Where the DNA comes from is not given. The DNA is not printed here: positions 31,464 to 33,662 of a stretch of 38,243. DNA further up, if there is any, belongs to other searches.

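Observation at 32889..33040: Second copy of the element, in a GT39-like gene, shows compensatory stem changes relative to copy E1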

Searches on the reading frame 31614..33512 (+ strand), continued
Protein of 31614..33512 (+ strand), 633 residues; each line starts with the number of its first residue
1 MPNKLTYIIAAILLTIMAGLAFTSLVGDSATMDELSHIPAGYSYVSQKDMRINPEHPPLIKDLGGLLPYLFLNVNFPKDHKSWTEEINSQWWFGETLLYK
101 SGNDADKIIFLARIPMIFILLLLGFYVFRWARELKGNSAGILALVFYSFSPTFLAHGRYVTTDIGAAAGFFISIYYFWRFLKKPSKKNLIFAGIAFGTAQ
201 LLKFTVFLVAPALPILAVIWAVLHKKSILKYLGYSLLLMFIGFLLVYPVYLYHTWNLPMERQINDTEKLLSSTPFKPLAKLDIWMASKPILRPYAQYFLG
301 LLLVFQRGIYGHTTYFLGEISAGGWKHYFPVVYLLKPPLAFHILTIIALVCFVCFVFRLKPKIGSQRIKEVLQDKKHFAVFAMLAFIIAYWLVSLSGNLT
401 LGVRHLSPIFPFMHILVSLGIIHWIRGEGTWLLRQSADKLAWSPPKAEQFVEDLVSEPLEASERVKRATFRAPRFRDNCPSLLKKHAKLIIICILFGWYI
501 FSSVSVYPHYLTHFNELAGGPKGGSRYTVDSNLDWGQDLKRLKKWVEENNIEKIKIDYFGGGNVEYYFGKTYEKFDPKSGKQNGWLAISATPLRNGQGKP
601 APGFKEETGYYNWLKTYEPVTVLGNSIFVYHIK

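Call 61: find_encoding_contigs(protein=P0002, flank=3000, max_places=2)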
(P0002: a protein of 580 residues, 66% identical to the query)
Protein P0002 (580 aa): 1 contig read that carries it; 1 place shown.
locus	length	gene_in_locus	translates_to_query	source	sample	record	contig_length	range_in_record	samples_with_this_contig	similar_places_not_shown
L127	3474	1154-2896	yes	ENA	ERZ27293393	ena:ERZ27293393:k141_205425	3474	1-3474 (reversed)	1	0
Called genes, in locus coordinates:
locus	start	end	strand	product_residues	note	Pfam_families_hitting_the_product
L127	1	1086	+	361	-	?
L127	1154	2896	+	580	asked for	PF13231:PMT_2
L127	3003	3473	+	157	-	?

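Call 71: predict_structure(alignment_id=A3)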
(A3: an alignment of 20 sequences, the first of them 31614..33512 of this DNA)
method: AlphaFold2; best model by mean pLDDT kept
length: 633 residues; sequences in the alignment: 20
mean_pLDDT: 75.7   pTM: 0.81
mean pLDDT of the five models: 75.7, 71.8, 71.6, 70.0, 69.0
residues with pLDDT >= 90: 208; 70-90: 239; 50-70: 70; < 50: 116
segments of 3 or more residues with pLDDT < 50: 311-325, 359-363, 398-403, 429-480, 515-534, 591-608
pLDDT, mean of each block of 10 residues (from residue 1): 95 95 83 83 84 74 93 89 67 88 93 93 97 93 95 81 84 93 93 93 78 90 92 94 91 86 87 86 93 91 71 39 49 71 87 62 56 76 83 62 64 92 71 36 31 33 39 34 71 91 81 48 40 59 93 87 90 81 81 44 45 75 78 86
secondary structure, 60 per line:
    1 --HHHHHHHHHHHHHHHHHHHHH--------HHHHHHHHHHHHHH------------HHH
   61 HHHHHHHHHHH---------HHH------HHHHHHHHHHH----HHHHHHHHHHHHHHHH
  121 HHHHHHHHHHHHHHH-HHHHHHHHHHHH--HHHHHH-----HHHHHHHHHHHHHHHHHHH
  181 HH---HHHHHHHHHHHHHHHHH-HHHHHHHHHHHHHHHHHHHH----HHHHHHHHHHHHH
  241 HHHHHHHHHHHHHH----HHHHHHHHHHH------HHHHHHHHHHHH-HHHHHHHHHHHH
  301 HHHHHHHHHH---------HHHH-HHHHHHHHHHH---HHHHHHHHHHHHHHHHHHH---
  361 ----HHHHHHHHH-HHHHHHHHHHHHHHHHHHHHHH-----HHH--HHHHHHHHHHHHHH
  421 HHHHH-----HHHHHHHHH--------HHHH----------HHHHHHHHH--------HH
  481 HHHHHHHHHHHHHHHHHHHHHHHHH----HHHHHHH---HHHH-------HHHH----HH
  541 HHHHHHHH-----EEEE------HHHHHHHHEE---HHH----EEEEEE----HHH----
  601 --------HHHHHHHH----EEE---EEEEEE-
elements in order: H3-23 H32-45 H58-71 H90-100 H105-135 H137-148 H151-156 H162-182 H186-202 H204-223 H228-254 H259-269 H276-287 H289-310 H320-323 H325-335 H339-357 H365-373 H375-396 H407-425 H431-439 H448-451 H462-470 H479-505 H510-516 H520-523 H531-534 H539-548 E554-557 H564-571 E584-589 H609-616 E621-623 E627-632

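Call 75: fold_search(model_id=the predicted structure, library=pdb)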
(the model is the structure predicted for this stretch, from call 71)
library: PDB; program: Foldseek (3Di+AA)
matches with E <= 10: 390; with E <= 0.001: 24
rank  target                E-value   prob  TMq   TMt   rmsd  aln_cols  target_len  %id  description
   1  9i5k_A                1.2e-06  1.00  0.45  0.56   9.3       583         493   14  Structure of the Chaetomium thermophilum Pmt4 homodimer (C2 symmetry) (released 2025-12-24)
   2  9n9j_I                1.7e-06  1.00  0.42  0.39  15.5       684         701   11  Structure of a GRP94 folding intermediate engaged with a CCDC134- and FKBP11-bound secretory translocon (released 2025-11-19)
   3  8b6l_I                4.2e-06  1.00  0.36  0.34  16.3       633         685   11  Subtomogram average of the human Sec61-TRAP-OSTA-translocon (released 2022-12-07)
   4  7e9s_A                7.1e-06  1.00  0.37  0.29  16.4       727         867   10  Archaeal oligosaccharyltransferase AglB from Archaeoglobus fulgidus in complex with an inhibitory peptide and a dolich (released 2021-09-08)
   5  5f15                  1.1e-05  1.00  0.39  0.45  19.2       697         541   12  Crystal Structure of ArnT from Cupriavidus metallidurans bound to Undecaprenyl phosphate (released 2016-02-17)
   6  8agb_A                2.3e-05  1.00  0.41  0.41  13.4       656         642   11  Structure of yeast oligosaccharylransferase complex with lipid-linked oligosaccharide bound (released 2022-12-07)
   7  6s7t_A                2.3e-05  1.00  0.42  0.38  14.2       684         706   10  Cryo-EM structure of human oligosaccharyltransferase complex OST-B (released 2019-12-18)
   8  9i5l_A                2.4e-05  1.00  0.31  0.28   5.0       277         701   16  Structure of the Chaetomium thermophilum Pmt4 homodimer (C1 symmetry) (released 2025-12-24)
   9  5ezm                  2.5e-05  1.00  0.40  0.46  19.1       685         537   13  Crystal Structure of ArnT from Cupriavidus metallidurans in the apo state (released 2016-02-17)
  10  3wak                  3.2e-05  1.00  0.41  0.32  14.2       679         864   11  Crystal structure of the Archaeoglobus fulgidus oligosaccharyltransferase (O29867_ARCFU) in the apo form (released 2013-10-30)
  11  8age_A                4.0e-05  1.00  0.41  0.40  13.2       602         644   10  Structure of yeast oligosaccharylransferase complex with acceptor peptide bound (released 2022-12-07)
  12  6ftg_5                4.2e-05  1.00  0.42  0.41  14.9       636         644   10  Subtomogram average of OST-containing ribosome-translocon complexes from canine rough microsomal membranes (released 2018-03-21)
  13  8agc_A                6.5e-05  1.00  0.41  0.38  14.6       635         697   11  Structure of yeast oligosaccharylransferase complex with lipid-linked oligosaccharide and non-acceptor peptide bound (released 2022-12-07)
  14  6p25_B                1.1e-04  1.00  0.29  0.27   5.8       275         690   20  Structure of S. cerevisiae protein O-mannosyltransferase Pmt1-Pmt2 complex bound to the sugar donor and a peptide acce (released 2019-07-10)
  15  7oci_F                1.1e-04  1.00  0.42  0.42  12.7       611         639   11  Cryo-EM structure of yeast Ost6p containing oligosaccharyltransferase complex (released 2022-02-16)
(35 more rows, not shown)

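Call 114: find_encoding_contigs(protein=P0081, flank=1500, max_places=1)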
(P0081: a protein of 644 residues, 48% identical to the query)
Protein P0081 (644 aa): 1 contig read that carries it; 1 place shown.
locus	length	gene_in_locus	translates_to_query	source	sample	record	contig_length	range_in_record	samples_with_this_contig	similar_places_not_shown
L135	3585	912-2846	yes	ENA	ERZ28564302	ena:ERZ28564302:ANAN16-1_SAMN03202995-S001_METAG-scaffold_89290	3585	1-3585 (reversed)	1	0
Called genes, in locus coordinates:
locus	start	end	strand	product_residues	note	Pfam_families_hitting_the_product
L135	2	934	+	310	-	?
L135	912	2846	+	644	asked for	PF13231:PMT_2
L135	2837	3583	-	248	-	?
